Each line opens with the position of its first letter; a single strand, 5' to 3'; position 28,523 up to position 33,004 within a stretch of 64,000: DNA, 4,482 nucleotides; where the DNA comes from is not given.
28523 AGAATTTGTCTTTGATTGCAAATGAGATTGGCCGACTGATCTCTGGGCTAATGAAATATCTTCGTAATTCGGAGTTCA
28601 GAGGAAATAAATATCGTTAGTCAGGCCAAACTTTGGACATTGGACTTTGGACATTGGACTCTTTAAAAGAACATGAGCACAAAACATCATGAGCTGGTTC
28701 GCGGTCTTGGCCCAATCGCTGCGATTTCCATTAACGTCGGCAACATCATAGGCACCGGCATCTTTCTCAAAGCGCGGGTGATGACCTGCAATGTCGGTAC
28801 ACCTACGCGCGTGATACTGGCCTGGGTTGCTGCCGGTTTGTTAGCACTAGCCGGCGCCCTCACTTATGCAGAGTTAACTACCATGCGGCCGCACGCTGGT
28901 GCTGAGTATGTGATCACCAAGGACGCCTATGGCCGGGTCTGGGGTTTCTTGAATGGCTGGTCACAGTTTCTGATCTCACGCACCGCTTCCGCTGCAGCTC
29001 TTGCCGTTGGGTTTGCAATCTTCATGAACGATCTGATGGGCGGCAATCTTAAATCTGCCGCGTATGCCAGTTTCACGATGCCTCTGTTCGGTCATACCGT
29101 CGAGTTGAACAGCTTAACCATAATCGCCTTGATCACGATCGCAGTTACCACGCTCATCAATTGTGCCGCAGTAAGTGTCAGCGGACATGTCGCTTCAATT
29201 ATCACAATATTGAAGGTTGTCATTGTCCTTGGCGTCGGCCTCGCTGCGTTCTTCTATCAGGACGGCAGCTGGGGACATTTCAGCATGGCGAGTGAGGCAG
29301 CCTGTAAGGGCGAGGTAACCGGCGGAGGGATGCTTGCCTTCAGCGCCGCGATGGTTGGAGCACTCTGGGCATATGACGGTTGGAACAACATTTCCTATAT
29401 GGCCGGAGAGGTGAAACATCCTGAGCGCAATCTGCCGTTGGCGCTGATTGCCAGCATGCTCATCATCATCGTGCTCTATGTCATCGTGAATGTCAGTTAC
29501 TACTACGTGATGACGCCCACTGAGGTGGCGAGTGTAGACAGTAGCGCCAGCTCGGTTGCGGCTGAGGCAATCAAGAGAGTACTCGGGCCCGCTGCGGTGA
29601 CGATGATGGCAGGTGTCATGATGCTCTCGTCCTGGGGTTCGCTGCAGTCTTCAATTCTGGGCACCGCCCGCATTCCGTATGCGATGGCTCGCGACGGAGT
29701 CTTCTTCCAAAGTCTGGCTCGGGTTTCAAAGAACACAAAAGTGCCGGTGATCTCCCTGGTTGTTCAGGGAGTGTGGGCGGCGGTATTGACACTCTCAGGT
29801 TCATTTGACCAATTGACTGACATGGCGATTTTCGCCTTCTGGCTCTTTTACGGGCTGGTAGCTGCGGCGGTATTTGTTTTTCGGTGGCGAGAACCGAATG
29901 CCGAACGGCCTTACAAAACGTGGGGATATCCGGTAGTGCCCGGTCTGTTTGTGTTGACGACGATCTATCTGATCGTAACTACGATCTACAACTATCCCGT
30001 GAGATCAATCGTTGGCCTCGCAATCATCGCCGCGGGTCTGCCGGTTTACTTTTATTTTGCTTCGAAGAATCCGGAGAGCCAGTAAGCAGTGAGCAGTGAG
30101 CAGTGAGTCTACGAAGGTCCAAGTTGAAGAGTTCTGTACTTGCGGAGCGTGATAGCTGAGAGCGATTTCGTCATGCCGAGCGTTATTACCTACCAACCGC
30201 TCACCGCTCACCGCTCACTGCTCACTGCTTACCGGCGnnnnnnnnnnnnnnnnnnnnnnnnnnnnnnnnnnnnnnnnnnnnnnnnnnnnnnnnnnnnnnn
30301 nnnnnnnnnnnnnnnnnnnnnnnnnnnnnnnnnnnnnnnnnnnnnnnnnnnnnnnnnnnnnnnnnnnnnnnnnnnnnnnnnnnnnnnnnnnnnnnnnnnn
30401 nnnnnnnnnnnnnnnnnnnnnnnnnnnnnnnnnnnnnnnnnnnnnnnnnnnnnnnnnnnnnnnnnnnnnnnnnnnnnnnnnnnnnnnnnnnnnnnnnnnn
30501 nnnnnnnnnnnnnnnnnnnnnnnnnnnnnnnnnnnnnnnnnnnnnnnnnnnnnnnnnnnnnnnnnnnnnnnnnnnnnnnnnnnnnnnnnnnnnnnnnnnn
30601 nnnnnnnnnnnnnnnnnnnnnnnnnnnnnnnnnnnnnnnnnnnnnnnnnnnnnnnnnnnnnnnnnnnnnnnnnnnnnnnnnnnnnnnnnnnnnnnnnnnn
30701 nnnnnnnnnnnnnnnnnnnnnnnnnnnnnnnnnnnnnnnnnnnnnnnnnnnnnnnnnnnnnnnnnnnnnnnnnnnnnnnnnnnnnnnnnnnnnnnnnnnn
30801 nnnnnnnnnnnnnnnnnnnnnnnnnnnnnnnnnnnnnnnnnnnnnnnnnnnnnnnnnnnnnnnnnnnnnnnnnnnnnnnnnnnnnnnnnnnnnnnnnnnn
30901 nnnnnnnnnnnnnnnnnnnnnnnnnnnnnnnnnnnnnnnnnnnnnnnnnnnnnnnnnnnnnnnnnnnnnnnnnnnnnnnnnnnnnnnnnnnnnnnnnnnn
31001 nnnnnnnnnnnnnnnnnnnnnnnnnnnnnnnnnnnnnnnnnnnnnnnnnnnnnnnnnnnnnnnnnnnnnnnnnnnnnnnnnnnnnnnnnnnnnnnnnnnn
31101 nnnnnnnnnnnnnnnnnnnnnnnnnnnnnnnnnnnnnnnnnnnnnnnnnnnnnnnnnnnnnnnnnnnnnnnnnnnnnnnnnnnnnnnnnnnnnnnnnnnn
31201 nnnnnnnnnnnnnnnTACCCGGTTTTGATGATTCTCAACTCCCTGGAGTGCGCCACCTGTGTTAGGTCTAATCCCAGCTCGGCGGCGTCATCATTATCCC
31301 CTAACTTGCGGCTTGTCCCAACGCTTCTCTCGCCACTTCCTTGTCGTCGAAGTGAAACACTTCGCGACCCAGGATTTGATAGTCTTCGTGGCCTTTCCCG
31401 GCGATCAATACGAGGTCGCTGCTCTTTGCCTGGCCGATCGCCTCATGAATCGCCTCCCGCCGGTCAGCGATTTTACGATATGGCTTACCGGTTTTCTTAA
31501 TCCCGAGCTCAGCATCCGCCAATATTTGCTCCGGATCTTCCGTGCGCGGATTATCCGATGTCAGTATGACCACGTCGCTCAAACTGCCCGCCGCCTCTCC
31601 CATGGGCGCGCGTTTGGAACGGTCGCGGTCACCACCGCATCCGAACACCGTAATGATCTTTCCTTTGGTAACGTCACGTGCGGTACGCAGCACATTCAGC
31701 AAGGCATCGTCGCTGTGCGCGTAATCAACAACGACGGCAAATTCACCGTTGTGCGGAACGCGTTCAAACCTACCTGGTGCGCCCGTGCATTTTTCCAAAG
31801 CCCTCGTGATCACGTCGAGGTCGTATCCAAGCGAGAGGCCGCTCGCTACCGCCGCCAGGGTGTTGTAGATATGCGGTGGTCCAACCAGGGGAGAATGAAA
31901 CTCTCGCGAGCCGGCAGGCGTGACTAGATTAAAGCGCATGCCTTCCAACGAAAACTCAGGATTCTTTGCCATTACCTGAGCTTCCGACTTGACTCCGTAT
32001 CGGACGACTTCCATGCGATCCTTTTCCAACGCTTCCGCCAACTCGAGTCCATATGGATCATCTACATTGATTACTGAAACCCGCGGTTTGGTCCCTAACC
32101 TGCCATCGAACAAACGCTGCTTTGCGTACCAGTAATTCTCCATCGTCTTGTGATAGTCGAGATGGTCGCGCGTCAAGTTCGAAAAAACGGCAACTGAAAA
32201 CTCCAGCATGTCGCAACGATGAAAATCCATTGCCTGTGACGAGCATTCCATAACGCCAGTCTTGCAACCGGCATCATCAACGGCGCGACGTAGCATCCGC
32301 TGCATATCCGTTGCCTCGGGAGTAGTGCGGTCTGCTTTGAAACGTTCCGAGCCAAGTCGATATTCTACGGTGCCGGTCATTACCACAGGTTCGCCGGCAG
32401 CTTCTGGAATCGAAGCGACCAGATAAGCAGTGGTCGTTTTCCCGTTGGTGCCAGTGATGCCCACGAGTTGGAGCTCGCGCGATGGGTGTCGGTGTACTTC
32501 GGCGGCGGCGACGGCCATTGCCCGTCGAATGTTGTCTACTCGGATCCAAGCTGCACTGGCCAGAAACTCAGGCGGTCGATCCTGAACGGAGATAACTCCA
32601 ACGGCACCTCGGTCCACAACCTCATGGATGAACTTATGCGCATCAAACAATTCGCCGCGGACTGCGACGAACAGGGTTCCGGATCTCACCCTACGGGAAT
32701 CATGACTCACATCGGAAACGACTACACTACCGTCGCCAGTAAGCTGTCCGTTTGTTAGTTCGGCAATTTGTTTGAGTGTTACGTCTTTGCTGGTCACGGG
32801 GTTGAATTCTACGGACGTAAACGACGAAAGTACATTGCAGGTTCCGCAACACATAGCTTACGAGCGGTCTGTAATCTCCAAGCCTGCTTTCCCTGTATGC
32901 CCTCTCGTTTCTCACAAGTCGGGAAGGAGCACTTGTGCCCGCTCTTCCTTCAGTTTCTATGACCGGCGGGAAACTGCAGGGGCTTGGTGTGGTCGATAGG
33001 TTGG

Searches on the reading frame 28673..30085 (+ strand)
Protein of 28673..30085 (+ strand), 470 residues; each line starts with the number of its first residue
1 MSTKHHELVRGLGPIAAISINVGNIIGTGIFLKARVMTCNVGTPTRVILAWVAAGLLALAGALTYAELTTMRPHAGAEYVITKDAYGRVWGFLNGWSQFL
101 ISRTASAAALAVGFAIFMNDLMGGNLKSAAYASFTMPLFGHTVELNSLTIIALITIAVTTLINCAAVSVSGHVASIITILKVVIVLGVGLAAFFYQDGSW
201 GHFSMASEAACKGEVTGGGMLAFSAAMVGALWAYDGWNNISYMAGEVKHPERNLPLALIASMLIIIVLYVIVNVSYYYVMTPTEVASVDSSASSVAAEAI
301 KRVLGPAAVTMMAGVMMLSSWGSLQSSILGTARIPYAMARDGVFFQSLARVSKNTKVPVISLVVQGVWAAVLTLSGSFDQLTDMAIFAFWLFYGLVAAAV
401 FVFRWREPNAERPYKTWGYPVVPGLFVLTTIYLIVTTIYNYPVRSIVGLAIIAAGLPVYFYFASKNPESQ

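Call 5: search_protein_families(library=pfam, proteins=[window:28673-30085:+])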
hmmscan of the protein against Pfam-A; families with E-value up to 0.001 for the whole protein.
window:28673-30085:+ (470 aa): 2 families
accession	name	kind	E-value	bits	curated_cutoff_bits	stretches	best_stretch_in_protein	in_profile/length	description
PF13520.12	AA_permease_2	-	3.9e-58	197.8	27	1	12-445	1-412/427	Amino acid permease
PF00324.27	AA_permease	-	7.4e-35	121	24.6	1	18-446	3-444/470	Amino acid permease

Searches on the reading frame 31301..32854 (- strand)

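Call 96: search_protein_families(library=pfam, proteins=[window:31301-32854:-], max_evalue=0.00001)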
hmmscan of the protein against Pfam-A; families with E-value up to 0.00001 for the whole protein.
window:31301-32854:- (517 aa): 2 families
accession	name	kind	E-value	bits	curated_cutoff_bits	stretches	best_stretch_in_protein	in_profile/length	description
PF08245.18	Mur_ligase_M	-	9.7e-51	173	24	1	133-338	1-199/200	Mur ligase middle domain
PF02875.26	Mur_ligase_C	-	6.6e-34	117.9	28.4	1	361-488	1-127/127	Mur ligase, glutamate ligase domain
